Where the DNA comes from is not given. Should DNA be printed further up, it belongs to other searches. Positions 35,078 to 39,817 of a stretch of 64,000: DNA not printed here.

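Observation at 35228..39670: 1480-aa C25 gingipain-like giant with three ~306-bp intragenic tandem DNA repeats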

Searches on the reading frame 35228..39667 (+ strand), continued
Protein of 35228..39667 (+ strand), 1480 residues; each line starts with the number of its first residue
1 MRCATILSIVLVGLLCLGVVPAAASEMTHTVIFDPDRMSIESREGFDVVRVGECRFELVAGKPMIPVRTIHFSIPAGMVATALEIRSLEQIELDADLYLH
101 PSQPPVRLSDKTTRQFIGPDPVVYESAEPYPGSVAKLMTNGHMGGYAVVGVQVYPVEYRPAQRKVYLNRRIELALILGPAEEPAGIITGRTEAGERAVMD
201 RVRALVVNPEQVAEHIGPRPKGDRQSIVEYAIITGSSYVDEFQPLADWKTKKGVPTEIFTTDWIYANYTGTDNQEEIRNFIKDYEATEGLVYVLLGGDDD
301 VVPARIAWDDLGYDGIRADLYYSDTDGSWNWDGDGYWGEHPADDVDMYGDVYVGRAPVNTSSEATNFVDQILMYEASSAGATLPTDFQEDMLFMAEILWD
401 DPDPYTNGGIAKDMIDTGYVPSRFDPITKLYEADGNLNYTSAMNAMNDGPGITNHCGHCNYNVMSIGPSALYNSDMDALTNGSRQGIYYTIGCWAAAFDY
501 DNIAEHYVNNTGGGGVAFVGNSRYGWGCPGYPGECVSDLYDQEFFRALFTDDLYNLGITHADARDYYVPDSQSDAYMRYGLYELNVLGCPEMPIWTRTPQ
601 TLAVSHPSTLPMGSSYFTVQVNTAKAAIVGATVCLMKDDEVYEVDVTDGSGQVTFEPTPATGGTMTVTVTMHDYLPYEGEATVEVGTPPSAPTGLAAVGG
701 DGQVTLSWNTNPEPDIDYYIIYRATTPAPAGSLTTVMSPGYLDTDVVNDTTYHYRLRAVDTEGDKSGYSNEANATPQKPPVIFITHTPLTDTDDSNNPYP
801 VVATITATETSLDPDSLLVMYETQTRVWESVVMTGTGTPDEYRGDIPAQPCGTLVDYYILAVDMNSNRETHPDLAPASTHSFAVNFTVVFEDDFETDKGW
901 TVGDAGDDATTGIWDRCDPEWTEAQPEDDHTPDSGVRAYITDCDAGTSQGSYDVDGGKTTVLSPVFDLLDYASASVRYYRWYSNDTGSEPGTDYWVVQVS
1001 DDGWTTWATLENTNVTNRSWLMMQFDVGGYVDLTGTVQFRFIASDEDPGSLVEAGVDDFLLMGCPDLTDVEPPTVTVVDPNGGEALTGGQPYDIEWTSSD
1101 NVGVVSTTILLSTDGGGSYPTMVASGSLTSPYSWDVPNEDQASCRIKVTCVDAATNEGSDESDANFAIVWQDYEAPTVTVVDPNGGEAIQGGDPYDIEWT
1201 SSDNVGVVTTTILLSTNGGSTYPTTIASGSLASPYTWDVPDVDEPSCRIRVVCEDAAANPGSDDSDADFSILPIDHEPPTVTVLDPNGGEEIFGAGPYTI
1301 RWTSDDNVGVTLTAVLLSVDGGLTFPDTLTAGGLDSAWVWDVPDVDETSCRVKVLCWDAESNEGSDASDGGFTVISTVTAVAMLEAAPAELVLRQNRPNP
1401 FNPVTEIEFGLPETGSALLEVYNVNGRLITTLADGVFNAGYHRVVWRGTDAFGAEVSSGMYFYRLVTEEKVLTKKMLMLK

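Call 11: find_homologous_proteins(query=window:35228-39667:+, max_evalue=0.00001)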
Query window:35228-39667:+ (1480 aa): 644 proteins with E <= 0.00001 among 8000 candidates; the best 120 are listed.
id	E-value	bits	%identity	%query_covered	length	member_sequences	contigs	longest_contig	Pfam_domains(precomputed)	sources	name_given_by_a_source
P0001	0.0e+0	3444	100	100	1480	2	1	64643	PF08126.17,PF17957.8,PF10342.16,PF01364.25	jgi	-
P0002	0.0e+0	3261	74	93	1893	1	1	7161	PF08126.17,PF15418.13,PF17957.8,PF10342.16,PF13860.13,PF01364.25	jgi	jgi:hypothetical protein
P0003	0.0e+0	2178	75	79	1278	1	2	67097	PF13860.13,PF01364.25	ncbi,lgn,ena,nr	ncbi:MAG: hypothetical protein KAW17_07555 [Candidatus Eisenbacteria sp.]|nr:hypothetical protein [C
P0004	0.0e+0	2096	72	46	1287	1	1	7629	PF17957.8,PF13860.13,PF01364.25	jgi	jgi:hypothetical protein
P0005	0.0e+0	2072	67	79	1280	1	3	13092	PF08126.17,PF13860.13,PF01364.25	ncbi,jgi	jgi:hypothetical protein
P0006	0.0e+0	1866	77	64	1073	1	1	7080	PF13860.13,PF01364.25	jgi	-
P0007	0.0e+0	1784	68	46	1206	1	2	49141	PF08126.17,PF13860.13,PF01364.25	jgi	jgi:hypothetical protein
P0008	0.0e+0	1783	71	67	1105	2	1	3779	PF13585.13,PF18962.8,PF13860.13,PF01364.25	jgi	jgi:hypothetical protein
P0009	0.0e+0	1677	66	73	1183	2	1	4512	PF08126.17,PF01364.25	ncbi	ncbi:MAG: hypothetical protein EHM19_05535, partial [Candidatus Latescibacterota bacterium]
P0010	0.0e+0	1417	66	62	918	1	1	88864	PF08126.17,PF01364.25,PF00041.28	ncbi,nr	ncbi:MAG: hypothetical protein JW958_02300, partial [Candidatus Eisenbacteria bacterium]|nr:hypothet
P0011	0.0e+0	1028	68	45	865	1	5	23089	PF08126.17,PF01364.25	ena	-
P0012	3.7e-280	951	61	45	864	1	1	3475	PF08126.17,PF01364.25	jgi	-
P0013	2.3e-276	939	61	46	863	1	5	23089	PF08126.17,PF01364.25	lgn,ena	-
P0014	7.6e-267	907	54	45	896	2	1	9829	PF17957.8,PF01364.25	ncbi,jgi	-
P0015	5.5e-255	868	55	48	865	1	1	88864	PF01364.25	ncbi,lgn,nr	ncbi:MAG: hypothetical protein JW958_02295 [Candidatus Eisenbacteria bacterium]|nr:hypothetical prot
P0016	2.2e-224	766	42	28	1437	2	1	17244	PF15418.13,PF17957.8,PF10342.16,PF18962.8,PF24062.2,PF01364.25,PF17936.8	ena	-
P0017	2.1e-217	743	46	50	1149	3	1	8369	PF13860.13,PF01364.25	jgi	-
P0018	2.0e-216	740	45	52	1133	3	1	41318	PF13860.13,PF01364.25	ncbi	-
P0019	2.2e-213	730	47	48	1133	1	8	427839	PF02369.23,PF13860.13,PF01364.25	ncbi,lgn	-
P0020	1.0e-211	724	44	52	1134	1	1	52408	PF13860.13,PF01364.25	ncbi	-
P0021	1.1e-211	724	44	54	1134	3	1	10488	PF08126.17,PF13860.13,PF01364.25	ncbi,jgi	-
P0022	1.7e-211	724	44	52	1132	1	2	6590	PF08126.17,PF13860.13,PF01364.25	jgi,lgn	jgi:hypothetical protein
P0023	1.8e-211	723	46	49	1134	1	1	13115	PF08126.17,PF13860.13,PF01364.25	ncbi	-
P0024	1.8e-210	720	43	54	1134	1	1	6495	PF13860.13,PF13620.13,PF01364.25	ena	-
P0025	1.7e-209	717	45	51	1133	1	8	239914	PF08126.17,PF13860.13,PF01364.25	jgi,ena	-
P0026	1.2e-206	708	43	52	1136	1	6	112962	PF08126.17,PF13860.13,PF01364.25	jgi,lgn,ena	-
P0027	2.4e-206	707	42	54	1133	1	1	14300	PF13860.13,PF01364.25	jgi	jgi:hypothetical protein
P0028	5.6e-205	702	44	52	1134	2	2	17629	PF08126.17,PF13860.13,PF01364.25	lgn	-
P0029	9.8e-205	701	44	54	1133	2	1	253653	PF08126.17,PF13860.13,PF01364.25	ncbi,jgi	jgi:hypothetical protein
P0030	1.7e-204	700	44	49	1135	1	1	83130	PF08126.17,PF13860.13,PF01364.25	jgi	-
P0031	3.4e-204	699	43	52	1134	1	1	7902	PF08126.17,PF13860.13,PF01364.25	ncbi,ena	-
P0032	3.5e-204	699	43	53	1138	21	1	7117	PF13860.13,PF01364.25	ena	-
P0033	6.5e-204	698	42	52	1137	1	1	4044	PF13860.13,PF01364.25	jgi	jgi:hypothetical protein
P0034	1.0e-203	698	43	52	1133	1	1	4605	PF08126.17,PF13860.13,PF01364.25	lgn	-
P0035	9.9e-203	695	44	52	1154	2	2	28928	PF08126.17,PF13860.13,PF01364.25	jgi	jgi:hypothetical protein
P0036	1.9e-202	694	42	52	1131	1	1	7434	PF08126.17,PF13860.13,PF01364.25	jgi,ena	-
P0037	2.3e-202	693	45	49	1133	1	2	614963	PF08126.17,PF13860.13,PF01364.25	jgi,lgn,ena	-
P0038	2.8e-202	693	43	53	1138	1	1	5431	PF08126.17,PF13860.13,PF01364.25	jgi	jgi:hypothetical protein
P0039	3.4e-202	693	42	30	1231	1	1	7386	PF17957.8,PF10342.16,PF01364.25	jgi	jgi:hypothetical protein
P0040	7.0e-202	692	42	54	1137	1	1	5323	PF08126.17,PF13860.13,PF13620.13,PF01364.25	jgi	jgi:hypothetical protein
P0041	2.5e-201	690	43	53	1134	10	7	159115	PF08126.17,PF13860.13,PF01364.25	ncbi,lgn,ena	-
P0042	1.8e-200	687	42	54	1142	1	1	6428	PF13860.13,PF13620.13,PF01364.25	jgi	-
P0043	7.6e-200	685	44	54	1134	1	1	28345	PF13860.13,PF01364.25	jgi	jgi:hypothetical protein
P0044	7.7e-200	685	42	54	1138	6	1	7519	PF13860.13,PF01364.25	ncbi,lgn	-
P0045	1.3e-199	684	43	52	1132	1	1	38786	PF13860.13,PF01364.25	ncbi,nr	ncbi:MAG: T9SS type A sorting domain-containing protein [Candidatus Eisenbacteria bacterium]|nr:T9SS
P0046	4.2e-199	683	42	50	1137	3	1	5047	PF13860.13,PF01364.25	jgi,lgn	-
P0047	1.6e-198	681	42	54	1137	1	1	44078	PF13860.13,PF01364.25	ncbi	ncbi:MAG: C25 family cysteine peptidase [Candidatus Eisenbacteria bacterium]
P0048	2.3e-198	680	41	54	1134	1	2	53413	PF08126.17,PF13860.13,PF01364.25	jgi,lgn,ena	-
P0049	1.7e-197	677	44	51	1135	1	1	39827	PF08126.17,PF13860.13,PF01364.25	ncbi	-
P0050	2.0e-197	677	42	54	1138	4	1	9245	PF13860.13,PF01364.25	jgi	-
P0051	5.4e-197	676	42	52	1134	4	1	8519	PF08126.17,PF13860.13,PF01364.25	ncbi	-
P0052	7.9e-196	672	43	52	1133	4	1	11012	PF08126.17,PF13860.13,PF01364.25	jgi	-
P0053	1.1e-195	671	42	54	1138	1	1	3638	PF13860.13,PF01364.25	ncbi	-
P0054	5.5e-195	669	40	57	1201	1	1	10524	PF08126.17,PF13860.13,PF01364.25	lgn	-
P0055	8.0e-195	668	45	47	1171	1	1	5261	PF08126.17,PF13860.13,PF01364.25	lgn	-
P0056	1.2e-194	668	43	52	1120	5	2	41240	PF13860.13,PF01364.25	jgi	jgi:hypothetical protein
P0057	2.8e-194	667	39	60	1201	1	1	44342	PF08126.17,PF13860.13,PF01364.25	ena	-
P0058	5.0e-193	662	42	50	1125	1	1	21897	PF13860.13,PF01364.25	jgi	jgi:hypothetical protein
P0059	9.5e-191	655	44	45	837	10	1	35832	PF13860.13,PF01364.25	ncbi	-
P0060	3.3e-190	653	44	46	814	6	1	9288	PF18962.8,PF13860.13,PF01364.25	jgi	jgi:hypothetical protein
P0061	1.7e-189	651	46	46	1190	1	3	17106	PF08126.17,PF18962.8,PF13860.13,PF01364.25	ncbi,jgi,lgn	-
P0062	2.1e-189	650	46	45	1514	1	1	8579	PF08126.17,PF01364.25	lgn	-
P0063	6.0e-189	649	44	46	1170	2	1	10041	PF08126.17,PF20773.6,PF13860.13,PF01364.25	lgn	-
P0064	2.8e-188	647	45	45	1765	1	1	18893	PF08126.17,PF13860.13,PF01364.25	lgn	-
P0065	4.2e-187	643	43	45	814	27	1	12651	PF13860.13,PF01364.25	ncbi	-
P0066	1.3e-186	641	40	51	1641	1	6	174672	PF08126.17,PF13860.13,PF01364.25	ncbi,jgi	-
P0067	1.3e-186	641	43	47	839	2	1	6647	PF08126.17,PF18962.8,PF13860.13,PF01364.25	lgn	-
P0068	1.0e-185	638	42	47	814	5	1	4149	PF13860.13,PF01364.25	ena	-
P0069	1.5e-185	638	42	54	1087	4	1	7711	PF01364.25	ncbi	ncbi:MAG: C25 family cysteine peptidase, partial [Candidatus Eisenbacteria bacterium]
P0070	1.7e-185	637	44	46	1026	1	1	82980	PF13860.13,PF01364.25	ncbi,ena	-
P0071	3.5e-185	636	45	46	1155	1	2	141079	PF08126.17,PF00404.25,PF01364.25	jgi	jgi:hypothetical protein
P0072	8.4e-185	635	45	46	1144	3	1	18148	PF08126.17,PF00404.25,PF01364.25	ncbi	ncbi:MAG: C25 family cysteine peptidase [Candidatus Zixiibacteriota bacterium]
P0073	8.6e-185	635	42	45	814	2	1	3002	PF08126.17,PF13860.13,PF01364.25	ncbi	-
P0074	9.2e-185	635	46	45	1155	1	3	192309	PF08126.17,PF00404.25,PF01364.25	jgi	jgi:hypothetical protein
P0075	1.3e-184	635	42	46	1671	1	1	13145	PF08126.17,PF13860.13,PF01364.25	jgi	jgi:hypothetical protein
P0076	1.1e-183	631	44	49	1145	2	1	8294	PF08126.17,PF00404.25,PF01364.25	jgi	jgi:hypothetical protein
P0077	2.7e-183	630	43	47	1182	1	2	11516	PF08126.17,PF20773.6,PF18962.8,PF01364.25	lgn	-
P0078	3.1e-183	630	46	45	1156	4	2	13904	PF08126.17,PF00404.25,PF01364.25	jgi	-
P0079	7.7e-183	629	45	46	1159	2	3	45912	PF08126.17,PF00404.25,PF01364.25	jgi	jgi:hypothetical protein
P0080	9.6e-182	625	47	46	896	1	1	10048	PF08126.17,PF01364.25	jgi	jgi:hypothetical protein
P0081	1.3e-181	625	42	46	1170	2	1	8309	PF08126.17,PF20773.6,PF13860.13,PF01364.25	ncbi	-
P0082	2.3e-181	624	45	46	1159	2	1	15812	PF08126.17,PF00404.25,PF01364.25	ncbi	-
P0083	2.7e-181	623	44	46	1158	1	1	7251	PF08126.17,PF00404.25,PF01364.25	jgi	jgi:hypothetical protein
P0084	1.2e-180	621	45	46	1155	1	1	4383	PF08126.17,PF00404.25,PF01364.25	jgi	jgi:hypothetical protein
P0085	1.7e-180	621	46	46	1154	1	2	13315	PF08126.17,PF00404.25,PF01364.25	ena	-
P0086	2.7e-180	620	45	47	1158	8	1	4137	PF08126.17,PF00404.25,PF01364.25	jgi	jgi:hypothetical protein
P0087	5.1e-180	619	44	46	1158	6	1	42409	PF08126.17,PF00404.25,PF01364.25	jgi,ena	-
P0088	5.4e-180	619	45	47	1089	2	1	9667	PF08126.17,PF00404.25,PF01364.25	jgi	-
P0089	1.8e-179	617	43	46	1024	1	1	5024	PF13860.13,PF01364.25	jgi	jgi:hypothetical protein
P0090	3.2e-179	617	44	46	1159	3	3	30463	PF08126.17,PF00404.25,PF01364.25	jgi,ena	-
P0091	4.1e-179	616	43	46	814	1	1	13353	PF08126.17,PF18962.8,PF13860.13,PF01364.25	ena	-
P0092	1.1e-178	615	44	45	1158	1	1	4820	PF08126.17,PF00404.25,PF01364.25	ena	-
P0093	2.7e-178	614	45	45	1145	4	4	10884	PF08126.17,PF00404.25,PF07705.18,PF01364.25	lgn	-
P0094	3.4e-178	613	45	45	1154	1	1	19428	PF08126.17,PF00404.25,PF01364.25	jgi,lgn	-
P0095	8.6e-178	612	43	45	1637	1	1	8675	PF25560.2,PF08126.17,PF20773.6,PF18962.8,PF13860.13,PF01364.25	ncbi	-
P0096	8.8e-178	612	44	46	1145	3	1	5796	PF08126.17,PF01364.25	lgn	-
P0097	1.0e-177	612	43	46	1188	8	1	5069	PF08126.17,PF13860.13,PF01364.25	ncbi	-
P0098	1.7e-177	611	41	45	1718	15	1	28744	PF08126.17,PF00801.27,PF13585.13,PF20773.6,PF18962.8,PF13860.13,PF01364.25,PF18911.7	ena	-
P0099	2.5e-177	610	40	46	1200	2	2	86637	PF08126.17,PF13860.13,PF01364.25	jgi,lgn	jgi:hypothetical protein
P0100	3.2e-177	610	44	46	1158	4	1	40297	PF08126.17,PF00404.25,PF01364.25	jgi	jgi:hypothetical protein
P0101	4.9e-177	609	44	46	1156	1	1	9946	PF08126.17,PF00404.25,PF01364.25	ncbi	-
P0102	5.5e-177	609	44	46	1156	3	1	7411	PF08126.17,PF00404.25,PF01364.25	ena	-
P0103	6.3e-177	609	45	46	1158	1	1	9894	PF08126.17,PF00404.25,PF01364.25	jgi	jgi:hypothetical protein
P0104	1.0e-176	608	44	44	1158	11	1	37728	PF08126.17,PF00404.25,PF01364.25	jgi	-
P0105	1.1e-176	608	41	46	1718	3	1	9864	PF08126.17,PF13229.13,PF00801.27,PF13585.13,PF20773.6,PF18962.8,PF13860.13,PF01364.25,PF18911.7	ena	-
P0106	2.9e-176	607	43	46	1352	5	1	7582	PF08126.17,PF20773.6,PF18962.8,PF01364.25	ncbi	-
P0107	6.7e-176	606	43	46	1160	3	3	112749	PF08126.17,PF00404.25,PF01364.25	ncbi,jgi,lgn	-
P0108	7.1e-176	606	44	45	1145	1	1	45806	PF08126.17,PF00404.25,PF01364.25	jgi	jgi:hypothetical protein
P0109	8.3e-176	605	44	46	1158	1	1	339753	PF08126.17,PF00404.25,PF01364.25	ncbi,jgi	-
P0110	1.4e-175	605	41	46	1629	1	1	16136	PF08126.17,PF18962.8,PF01364.25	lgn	-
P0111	4.3e-175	603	41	45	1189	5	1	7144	PF08126.17,PF20773.6,PF18962.8,PF13860.13,PF01364.25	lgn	-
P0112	9.6e-175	602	41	48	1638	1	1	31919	PF08126.17,PF20773.6,PF13860.13,PF01364.25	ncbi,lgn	-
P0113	2.0e-174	601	43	46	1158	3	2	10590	PF08126.17,PF00404.25,PF01364.25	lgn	-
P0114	2.8e-174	600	41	46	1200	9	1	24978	PF08126.17,PF13860.13,PF01364.25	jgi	jgi:hypothetical protein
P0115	3.4e-174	600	44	46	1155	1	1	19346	PF08126.17,PF00404.25,PF01364.25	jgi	jgi:hypothetical protein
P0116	3.6e-174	600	43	46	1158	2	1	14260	PF08126.17,PF00404.25,PF01364.25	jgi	jgi:hypothetical protein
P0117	6.5e-174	599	40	46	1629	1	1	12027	PF08126.17,PF20773.6,PF18962.8,PF01364.25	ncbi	-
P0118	1.4e-173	598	43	46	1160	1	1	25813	PF08126.17,PF00404.25,PF01364.25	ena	-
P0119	2.6e-173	597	43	45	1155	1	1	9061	PF08126.17,PF00404.25,PF01364.25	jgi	jgi:hypothetical protein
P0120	1.1e-172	595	43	46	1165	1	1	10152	PF08126.17,PF00404.25,PF01364.25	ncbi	-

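Call 14: list_cluster_members(proteins=[P0001, P0002])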
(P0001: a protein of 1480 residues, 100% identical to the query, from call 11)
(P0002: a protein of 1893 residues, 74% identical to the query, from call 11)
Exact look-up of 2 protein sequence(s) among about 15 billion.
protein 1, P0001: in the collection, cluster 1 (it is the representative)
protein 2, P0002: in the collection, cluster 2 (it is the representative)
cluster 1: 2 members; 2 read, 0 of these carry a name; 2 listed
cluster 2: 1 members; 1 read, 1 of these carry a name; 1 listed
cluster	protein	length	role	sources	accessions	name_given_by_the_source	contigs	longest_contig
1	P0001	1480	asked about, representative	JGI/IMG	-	-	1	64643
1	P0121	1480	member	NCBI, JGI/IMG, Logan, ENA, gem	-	-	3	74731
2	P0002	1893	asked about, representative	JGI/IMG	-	hypothetical protein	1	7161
